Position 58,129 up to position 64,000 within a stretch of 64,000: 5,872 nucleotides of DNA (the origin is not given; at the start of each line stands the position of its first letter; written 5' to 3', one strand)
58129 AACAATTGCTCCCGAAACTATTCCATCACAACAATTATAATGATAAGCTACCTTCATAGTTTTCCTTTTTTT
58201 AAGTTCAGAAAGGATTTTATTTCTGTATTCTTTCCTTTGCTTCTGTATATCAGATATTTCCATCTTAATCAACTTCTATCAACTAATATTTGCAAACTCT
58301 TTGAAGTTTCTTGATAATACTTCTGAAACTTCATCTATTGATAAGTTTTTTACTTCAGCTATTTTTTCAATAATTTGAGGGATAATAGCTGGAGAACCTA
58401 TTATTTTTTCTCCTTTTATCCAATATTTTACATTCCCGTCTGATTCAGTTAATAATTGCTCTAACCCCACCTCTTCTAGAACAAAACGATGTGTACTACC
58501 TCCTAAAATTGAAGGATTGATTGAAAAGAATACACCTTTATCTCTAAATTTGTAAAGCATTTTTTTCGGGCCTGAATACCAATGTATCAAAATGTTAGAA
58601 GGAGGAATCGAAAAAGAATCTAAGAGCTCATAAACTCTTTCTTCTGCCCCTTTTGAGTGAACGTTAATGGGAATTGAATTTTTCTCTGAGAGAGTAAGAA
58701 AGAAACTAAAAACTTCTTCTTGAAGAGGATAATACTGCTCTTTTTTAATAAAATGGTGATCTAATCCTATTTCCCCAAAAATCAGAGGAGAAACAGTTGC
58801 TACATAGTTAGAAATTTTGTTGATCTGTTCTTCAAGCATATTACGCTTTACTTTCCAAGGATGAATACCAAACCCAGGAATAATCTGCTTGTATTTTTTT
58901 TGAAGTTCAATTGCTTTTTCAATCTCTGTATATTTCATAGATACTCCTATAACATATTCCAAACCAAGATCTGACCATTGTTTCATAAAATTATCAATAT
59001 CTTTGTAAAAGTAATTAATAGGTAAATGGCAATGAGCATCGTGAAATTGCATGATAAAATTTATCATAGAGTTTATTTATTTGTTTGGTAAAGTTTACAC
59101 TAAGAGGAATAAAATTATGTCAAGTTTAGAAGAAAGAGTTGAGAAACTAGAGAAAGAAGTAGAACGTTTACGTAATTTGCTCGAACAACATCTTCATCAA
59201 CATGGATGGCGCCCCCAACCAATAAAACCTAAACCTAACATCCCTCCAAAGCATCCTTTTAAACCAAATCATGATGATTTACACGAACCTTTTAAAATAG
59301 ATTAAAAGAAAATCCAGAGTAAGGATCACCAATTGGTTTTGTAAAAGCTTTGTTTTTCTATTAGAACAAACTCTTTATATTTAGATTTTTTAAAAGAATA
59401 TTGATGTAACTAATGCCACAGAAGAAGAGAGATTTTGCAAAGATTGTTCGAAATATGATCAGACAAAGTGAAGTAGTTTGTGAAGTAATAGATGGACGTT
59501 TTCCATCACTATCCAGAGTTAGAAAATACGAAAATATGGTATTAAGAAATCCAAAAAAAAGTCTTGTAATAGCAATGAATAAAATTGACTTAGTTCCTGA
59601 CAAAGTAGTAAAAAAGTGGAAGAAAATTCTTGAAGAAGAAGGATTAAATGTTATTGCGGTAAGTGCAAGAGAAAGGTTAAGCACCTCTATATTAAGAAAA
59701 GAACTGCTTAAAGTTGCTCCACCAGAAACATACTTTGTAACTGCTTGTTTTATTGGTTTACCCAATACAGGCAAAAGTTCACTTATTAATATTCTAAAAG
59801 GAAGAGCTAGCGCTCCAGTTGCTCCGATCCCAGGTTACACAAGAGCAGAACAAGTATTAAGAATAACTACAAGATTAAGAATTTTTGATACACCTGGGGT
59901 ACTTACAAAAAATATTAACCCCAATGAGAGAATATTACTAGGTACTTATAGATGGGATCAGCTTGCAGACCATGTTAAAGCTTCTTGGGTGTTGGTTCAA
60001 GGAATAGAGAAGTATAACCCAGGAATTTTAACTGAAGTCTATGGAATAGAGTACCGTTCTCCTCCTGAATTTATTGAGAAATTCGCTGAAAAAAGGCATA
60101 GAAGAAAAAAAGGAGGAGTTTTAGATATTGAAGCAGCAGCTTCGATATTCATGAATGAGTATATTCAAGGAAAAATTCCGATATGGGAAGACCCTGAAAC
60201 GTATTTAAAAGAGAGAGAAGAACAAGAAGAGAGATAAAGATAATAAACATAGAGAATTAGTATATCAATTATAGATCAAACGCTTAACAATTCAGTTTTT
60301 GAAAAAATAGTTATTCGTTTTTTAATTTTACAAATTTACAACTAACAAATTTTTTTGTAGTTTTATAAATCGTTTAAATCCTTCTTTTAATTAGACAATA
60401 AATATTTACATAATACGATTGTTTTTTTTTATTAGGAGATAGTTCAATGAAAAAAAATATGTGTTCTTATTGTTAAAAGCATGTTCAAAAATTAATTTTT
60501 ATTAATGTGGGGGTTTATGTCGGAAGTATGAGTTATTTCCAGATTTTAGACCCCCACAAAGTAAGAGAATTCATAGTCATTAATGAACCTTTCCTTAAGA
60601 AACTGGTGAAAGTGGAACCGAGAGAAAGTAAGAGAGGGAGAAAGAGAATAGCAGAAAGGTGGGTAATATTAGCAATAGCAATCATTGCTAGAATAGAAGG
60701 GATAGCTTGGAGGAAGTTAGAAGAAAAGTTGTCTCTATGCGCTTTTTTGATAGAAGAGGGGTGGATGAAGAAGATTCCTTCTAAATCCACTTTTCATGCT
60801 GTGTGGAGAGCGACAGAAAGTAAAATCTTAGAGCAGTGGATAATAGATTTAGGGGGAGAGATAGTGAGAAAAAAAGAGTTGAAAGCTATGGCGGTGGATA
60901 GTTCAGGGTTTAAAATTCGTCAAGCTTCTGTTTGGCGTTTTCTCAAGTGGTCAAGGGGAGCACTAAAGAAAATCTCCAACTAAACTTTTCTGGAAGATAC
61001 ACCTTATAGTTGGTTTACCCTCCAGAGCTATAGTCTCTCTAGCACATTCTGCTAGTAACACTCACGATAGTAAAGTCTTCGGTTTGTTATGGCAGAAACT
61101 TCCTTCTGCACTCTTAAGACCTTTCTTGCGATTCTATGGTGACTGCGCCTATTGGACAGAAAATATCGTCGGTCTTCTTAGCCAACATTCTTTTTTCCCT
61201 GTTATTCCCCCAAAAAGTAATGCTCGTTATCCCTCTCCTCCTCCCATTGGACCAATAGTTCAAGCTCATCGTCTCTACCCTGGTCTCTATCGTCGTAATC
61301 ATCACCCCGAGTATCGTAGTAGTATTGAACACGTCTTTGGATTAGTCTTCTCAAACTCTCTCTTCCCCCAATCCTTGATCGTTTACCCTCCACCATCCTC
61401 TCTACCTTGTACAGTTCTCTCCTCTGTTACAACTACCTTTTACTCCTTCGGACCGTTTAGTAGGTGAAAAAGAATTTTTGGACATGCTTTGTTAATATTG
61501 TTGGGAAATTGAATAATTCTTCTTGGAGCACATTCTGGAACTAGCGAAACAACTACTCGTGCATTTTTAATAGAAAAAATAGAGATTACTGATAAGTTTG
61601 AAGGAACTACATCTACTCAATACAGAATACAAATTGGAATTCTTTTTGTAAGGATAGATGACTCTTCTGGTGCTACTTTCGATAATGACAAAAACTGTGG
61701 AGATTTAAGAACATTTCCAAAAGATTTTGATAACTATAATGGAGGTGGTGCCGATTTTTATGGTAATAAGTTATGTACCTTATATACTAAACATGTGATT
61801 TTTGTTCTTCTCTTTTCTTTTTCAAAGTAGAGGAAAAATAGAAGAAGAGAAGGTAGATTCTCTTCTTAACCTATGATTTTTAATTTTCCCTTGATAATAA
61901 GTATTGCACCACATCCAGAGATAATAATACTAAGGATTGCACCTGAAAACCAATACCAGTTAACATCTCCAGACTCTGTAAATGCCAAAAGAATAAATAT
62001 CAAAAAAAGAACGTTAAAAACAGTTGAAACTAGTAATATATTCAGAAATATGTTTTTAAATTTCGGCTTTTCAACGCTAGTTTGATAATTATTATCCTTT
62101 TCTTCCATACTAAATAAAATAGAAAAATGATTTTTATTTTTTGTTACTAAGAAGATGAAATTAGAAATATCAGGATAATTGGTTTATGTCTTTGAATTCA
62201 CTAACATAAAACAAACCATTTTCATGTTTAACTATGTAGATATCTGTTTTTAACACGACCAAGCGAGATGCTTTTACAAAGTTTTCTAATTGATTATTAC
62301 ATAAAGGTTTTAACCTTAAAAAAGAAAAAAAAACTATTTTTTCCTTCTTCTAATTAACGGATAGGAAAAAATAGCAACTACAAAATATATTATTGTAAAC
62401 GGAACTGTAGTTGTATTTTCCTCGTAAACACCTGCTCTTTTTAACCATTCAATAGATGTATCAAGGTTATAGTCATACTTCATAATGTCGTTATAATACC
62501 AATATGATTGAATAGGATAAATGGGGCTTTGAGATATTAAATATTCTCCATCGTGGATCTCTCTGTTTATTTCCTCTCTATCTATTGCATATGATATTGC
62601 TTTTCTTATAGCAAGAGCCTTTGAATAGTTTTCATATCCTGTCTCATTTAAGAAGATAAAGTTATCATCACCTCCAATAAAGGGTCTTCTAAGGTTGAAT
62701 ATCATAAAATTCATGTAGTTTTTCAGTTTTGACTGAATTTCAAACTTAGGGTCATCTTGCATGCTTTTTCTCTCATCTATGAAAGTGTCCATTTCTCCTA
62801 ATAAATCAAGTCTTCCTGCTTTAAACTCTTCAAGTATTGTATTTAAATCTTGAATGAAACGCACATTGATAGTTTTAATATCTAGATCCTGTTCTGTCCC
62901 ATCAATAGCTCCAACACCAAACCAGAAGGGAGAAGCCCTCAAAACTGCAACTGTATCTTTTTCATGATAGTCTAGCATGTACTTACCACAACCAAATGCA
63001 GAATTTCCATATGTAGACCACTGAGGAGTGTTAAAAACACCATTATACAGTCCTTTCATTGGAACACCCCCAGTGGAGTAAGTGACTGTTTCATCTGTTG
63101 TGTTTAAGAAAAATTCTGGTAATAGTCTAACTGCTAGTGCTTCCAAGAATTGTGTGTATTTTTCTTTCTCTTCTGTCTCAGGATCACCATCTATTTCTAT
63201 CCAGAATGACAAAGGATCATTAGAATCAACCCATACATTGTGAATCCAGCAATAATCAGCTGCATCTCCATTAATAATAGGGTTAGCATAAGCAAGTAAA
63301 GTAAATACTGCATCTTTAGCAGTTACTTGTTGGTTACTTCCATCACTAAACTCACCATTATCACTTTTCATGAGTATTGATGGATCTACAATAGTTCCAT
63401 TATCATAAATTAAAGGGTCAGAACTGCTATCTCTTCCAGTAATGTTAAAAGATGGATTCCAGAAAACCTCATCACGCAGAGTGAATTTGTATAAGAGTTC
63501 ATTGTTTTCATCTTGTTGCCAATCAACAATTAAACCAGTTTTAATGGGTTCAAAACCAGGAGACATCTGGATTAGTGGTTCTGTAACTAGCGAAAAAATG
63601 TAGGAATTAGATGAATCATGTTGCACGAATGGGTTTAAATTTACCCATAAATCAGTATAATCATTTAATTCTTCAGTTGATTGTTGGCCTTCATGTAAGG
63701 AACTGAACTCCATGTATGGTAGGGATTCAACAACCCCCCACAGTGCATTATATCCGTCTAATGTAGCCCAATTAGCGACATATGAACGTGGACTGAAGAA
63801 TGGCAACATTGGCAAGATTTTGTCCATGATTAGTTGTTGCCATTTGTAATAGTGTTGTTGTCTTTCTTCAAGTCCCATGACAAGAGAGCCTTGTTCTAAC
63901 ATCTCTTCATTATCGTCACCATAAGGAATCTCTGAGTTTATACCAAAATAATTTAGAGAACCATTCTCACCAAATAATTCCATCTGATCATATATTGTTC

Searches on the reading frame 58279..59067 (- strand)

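Call 72: search_protein_families(library=pfam, proteins=[window:58279-59067:-], max_evalue=0.00001)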
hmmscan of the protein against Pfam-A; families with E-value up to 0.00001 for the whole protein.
window:58279-59067:- (262 aa): 1 family
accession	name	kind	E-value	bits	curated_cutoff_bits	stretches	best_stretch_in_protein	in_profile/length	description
PF01026.27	TatD_DNase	-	9.2e-50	169.8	27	1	10-258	2-251/253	TatD related DNase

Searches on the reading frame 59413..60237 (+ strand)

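Call 72: search_protein_families(library=pfam, proteins=[window:59413-60237:+], max_evalue=0.00001)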
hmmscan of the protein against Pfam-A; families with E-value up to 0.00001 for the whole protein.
window:59413-60237:+ (274 aa): 3 families
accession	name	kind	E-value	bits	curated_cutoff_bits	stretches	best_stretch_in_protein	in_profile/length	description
PF01926.29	MMR_HSR1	-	7e-15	55.6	21.9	1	111-165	2-58/113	50S ribosome-binding GTPase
PF03193.22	RsgA_GTPase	-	2.7e-10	40.8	30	1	46-164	51-169/174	RsgA GTPase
PF02421.24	FeoB_N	-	5.8e-09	36.1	27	0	110-172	2-67/156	Ferrous iron transport protein B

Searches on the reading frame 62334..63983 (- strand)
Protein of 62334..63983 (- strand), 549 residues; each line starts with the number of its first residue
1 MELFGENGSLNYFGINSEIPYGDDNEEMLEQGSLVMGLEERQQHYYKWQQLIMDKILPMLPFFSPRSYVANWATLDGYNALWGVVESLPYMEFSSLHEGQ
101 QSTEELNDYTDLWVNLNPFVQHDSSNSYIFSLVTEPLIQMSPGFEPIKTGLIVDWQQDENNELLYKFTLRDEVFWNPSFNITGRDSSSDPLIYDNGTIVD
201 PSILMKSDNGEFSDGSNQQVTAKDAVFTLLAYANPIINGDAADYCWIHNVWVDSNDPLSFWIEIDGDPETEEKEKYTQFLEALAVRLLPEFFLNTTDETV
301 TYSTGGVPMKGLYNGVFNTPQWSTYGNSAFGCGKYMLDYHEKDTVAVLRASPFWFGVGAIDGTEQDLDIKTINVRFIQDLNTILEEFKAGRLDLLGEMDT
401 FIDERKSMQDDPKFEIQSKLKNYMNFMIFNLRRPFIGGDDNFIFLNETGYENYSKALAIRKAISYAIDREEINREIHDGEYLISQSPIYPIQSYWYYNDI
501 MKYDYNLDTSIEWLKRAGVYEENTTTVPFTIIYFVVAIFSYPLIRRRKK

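Call 72: search_protein_families(library=pfam, proteins=[window:62334-63983:-], max_evalue=0.00001)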
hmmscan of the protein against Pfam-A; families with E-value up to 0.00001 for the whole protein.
window:62334-63983:- (549 aa): 1 family
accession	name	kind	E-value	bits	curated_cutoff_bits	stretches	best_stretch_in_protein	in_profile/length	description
PF00496.27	SBP_bac_5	-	8.3e-26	91.4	32.4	1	211-530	28-291/368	Bacterial extracellular solute-binding proteins, family 5 Middle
